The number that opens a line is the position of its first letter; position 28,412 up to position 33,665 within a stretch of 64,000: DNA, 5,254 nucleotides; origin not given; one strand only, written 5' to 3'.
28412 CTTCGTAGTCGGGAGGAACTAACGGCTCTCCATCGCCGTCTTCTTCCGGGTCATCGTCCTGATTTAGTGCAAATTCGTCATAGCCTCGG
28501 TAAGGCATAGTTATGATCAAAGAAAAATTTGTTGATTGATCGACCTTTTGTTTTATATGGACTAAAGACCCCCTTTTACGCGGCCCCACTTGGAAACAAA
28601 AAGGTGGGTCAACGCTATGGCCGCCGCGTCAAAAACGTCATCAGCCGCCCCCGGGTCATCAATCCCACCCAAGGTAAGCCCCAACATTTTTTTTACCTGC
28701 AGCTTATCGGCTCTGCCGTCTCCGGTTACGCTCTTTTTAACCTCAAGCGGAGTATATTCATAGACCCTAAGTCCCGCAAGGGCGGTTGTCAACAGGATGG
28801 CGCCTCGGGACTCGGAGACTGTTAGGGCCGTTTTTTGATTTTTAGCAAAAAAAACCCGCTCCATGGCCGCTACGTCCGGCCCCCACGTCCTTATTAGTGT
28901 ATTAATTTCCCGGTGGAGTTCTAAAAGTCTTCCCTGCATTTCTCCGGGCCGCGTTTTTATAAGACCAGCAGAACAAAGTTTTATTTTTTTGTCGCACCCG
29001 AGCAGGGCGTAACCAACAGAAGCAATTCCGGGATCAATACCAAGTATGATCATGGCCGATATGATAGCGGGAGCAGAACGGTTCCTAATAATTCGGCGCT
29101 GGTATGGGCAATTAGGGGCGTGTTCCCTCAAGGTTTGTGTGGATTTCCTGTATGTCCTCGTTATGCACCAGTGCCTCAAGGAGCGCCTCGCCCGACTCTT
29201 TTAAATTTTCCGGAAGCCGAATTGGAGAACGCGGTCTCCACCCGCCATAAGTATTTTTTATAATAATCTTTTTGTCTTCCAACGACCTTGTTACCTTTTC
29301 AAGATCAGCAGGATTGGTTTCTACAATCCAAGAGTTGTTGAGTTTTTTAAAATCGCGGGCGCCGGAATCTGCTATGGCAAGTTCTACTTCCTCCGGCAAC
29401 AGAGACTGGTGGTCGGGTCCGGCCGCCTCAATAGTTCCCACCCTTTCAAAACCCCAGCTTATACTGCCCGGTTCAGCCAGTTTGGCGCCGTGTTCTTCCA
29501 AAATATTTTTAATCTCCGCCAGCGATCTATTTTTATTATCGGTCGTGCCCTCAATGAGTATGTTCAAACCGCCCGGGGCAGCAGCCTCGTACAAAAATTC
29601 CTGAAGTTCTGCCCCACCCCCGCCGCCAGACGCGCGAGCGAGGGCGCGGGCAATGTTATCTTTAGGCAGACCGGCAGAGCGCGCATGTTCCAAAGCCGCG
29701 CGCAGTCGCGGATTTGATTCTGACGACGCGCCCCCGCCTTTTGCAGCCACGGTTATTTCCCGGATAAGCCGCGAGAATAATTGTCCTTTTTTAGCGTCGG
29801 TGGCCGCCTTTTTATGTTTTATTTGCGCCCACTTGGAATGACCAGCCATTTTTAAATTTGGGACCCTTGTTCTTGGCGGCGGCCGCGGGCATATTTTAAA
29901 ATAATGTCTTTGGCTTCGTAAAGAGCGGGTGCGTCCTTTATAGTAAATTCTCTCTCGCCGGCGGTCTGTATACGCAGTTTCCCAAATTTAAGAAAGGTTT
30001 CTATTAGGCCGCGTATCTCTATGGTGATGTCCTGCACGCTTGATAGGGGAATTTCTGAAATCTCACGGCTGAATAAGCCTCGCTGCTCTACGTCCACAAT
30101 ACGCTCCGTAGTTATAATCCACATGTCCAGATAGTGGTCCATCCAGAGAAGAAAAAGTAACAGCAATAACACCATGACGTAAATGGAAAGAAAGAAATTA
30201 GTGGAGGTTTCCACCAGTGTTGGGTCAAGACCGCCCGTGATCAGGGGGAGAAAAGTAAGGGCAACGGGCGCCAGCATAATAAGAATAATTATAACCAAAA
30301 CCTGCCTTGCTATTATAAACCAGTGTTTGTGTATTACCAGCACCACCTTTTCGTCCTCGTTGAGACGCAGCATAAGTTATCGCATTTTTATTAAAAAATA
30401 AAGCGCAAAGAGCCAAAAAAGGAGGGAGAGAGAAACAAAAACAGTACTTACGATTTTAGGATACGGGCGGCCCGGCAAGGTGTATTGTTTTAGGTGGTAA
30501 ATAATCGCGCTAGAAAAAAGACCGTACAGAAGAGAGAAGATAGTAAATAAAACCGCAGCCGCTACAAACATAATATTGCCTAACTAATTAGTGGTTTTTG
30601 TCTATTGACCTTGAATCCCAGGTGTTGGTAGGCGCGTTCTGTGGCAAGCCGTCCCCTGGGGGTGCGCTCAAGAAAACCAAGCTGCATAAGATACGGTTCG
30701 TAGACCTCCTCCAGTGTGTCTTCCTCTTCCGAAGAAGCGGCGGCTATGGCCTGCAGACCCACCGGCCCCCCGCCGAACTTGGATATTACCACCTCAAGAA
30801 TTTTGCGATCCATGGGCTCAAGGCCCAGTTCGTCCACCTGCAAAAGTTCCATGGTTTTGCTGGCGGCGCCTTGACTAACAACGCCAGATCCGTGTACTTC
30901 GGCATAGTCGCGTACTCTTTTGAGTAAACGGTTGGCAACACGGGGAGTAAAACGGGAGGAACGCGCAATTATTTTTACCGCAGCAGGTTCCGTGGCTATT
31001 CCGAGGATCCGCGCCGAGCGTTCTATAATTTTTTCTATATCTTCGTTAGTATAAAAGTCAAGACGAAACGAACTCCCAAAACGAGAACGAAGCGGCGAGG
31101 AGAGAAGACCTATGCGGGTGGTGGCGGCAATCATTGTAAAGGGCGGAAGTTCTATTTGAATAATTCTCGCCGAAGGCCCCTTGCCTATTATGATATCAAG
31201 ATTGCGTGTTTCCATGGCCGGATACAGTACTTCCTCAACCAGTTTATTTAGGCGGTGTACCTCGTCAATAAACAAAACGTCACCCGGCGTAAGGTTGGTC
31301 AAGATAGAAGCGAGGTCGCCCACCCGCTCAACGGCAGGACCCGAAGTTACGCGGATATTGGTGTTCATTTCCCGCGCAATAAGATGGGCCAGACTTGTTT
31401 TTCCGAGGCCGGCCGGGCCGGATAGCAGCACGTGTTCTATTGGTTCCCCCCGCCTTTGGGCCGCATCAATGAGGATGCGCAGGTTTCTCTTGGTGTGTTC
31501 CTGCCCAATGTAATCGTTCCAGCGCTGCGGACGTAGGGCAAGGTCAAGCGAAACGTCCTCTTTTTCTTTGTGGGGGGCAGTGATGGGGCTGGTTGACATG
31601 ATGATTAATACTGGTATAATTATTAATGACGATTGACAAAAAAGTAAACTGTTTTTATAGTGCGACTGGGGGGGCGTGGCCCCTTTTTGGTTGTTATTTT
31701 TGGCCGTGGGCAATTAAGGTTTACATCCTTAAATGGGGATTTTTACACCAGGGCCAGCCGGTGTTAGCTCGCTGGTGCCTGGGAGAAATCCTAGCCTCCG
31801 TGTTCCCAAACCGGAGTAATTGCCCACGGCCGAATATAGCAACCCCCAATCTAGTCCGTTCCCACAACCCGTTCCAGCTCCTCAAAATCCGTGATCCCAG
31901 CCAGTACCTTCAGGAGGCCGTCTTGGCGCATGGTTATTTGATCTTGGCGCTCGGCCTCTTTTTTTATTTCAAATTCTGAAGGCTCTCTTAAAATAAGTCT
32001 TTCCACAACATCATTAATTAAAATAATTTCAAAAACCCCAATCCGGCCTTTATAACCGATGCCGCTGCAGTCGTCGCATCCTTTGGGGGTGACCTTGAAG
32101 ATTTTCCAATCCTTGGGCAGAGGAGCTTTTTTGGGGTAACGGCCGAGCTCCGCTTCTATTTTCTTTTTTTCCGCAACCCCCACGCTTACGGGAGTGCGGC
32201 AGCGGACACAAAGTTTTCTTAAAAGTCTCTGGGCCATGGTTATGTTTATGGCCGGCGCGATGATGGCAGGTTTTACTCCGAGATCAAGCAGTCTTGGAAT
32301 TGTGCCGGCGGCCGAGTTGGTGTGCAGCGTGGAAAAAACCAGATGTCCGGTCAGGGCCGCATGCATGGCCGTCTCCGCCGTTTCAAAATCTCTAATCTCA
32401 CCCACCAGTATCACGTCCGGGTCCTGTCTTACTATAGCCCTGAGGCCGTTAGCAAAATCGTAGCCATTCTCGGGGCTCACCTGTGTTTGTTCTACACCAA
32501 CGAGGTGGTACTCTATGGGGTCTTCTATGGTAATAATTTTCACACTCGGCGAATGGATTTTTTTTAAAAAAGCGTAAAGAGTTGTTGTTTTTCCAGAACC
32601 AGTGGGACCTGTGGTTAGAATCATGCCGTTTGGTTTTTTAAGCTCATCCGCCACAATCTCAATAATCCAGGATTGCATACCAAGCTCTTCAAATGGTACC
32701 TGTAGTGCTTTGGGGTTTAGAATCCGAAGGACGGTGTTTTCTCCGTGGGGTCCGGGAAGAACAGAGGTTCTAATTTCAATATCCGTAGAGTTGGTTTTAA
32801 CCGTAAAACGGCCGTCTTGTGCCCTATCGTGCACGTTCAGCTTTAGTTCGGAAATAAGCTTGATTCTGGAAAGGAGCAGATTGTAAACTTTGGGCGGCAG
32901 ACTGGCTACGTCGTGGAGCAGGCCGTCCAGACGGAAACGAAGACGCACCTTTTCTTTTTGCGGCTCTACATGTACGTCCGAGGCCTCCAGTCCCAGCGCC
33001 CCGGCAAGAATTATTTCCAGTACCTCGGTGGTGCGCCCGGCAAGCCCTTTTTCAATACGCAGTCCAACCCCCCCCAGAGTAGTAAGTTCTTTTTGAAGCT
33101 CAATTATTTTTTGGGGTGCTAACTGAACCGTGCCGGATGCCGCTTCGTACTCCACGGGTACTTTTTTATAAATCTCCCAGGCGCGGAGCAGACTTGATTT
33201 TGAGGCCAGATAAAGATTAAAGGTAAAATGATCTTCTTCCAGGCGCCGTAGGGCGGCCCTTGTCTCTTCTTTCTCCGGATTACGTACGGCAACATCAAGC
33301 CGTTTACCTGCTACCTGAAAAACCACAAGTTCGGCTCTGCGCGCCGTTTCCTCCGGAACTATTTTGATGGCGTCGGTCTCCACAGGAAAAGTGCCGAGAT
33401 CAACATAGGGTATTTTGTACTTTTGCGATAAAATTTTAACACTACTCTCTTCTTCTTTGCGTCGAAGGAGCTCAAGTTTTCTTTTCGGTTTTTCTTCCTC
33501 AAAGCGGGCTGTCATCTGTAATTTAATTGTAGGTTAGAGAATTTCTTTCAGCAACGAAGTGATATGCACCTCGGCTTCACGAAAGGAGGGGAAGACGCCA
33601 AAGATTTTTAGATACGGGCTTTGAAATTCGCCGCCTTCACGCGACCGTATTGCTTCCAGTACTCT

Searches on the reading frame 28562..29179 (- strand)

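Call 25: search_protein_families(library=pfam, proteins=[window:28562-29179:-], max_evalue=0.001)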
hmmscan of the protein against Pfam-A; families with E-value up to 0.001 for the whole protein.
window:28562-29179:- (205 aa): 1 family
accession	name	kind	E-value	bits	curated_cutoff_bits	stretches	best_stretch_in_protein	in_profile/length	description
PF02075.23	RuvC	-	2.1e-35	122.3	22.2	1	45-192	1-148/148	Crossover junction endodeoxyribonuclease RuvC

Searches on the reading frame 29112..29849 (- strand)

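Call 25: search_protein_families(library=pfam, proteins=[window:29112-29849:-], max_evalue=0.001)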
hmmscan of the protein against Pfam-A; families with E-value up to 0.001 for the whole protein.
window:29112-29849:- (245 aa): 2 families
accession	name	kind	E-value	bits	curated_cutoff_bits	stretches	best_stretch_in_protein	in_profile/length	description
PF01709.26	Transcrip_reg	-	1.7e-34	119.3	27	1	83-240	2-160/160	TACO1/YebC second and third domain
PF20772.2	TACO1_YebC_N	-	3.8e-30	104.6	36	1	5-75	1-72/73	TACO1/YebC protein N-terminal domain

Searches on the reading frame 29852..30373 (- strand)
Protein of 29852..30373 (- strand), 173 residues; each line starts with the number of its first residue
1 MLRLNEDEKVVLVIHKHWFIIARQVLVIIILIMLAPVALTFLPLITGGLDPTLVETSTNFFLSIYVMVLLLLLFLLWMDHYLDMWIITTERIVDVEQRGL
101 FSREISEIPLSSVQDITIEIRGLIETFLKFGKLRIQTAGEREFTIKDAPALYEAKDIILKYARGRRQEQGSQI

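Call 25: search_protein_families(library=pfam, proteins=[window:29852-30373:-], max_evalue=0.001)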
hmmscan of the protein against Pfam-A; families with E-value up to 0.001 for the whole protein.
window:29852-30373:- (173 aa): 1 family
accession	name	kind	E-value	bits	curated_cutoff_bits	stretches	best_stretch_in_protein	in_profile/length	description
PF03703.20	bPH_2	-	2.5e-08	34.5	22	1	86-153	6-73/78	Bacterial PH domain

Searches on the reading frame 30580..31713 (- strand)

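Call 25: search_protein_families(library=pfam, proteins=[window:30580-31713:-], max_evalue=0.001)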
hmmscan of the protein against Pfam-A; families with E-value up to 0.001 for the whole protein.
window:30580-31713:- (377 aa): 9 families
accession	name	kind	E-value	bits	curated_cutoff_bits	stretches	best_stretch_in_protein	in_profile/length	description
PF05496.18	RuvB_N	-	3.1e-72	241.9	27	1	60-218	1-159/159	Holliday junction DNA helicase RuvB P-loop domain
PF17864.7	AAA_lid_4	-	1.6e-25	89.1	27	1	221-294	1-74/74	RuvB AAA lid domain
PF05491.19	RuvB_C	-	2.2e-24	85.6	24.7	1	295-365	1-71/72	RuvB C-terminal winged helix domain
PF00004.35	AAA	-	4.1e-18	66.5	21.2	1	95-218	1-129/131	ATPase family associated with various cellular activities (AAA)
PF07728.20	AAA_5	-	3.4e-09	37.2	22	1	94-212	1-139/139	AAA domain (dynein-related subfamily)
PF13191.12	AAA_16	-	3.9e-08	34.4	32.6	1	70-130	4-63/167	AAA ATPase domain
PF06068.19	TIP49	-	2.4e-05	24.1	23.8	0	66-123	24-81/347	TIP49 P-loop domain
PF13173.12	AAA_14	-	4.1e-05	24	27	1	95-176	5-95/129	AAA domain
PF01078.27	Mg_chelatase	-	0.00041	20.3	20.3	0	66-112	3-42/207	Magnesium chelatase, subunit ChlI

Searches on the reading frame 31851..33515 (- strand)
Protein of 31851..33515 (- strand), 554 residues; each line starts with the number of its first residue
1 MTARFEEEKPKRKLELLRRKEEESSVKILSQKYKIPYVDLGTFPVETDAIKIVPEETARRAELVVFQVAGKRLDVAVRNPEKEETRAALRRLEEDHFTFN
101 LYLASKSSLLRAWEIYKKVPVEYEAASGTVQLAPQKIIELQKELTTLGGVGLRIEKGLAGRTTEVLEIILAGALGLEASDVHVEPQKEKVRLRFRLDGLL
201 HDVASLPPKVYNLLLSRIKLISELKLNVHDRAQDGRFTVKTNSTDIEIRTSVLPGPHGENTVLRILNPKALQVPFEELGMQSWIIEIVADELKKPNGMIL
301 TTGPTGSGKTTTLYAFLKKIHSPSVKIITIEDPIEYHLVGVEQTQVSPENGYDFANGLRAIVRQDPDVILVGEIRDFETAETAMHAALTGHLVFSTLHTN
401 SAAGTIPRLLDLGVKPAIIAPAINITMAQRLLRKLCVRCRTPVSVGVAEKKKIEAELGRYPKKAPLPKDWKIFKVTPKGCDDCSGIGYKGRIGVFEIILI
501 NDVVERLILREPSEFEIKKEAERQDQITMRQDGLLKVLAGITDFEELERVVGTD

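Call 25: search_protein_families(library=pfam, proteins=[window:31851-33515:-], max_evalue=0.001)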
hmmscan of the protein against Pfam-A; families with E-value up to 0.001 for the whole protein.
window:31851-33515:- (554 aa): 3 families
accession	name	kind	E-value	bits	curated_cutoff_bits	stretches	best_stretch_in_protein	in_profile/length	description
PF00437.27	T2SSE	-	9.8e-113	377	24.9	1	164-549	10-370/370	Type II/IV secretion system protein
PF05157.20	MshEN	-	4.7e-11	43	23.1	1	33-114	1-81/90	MshEN domain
PF25199.1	nSTAND_NTPase5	-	0.0007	19.9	34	0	289-340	34-86/145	Novel STAND NTPase 5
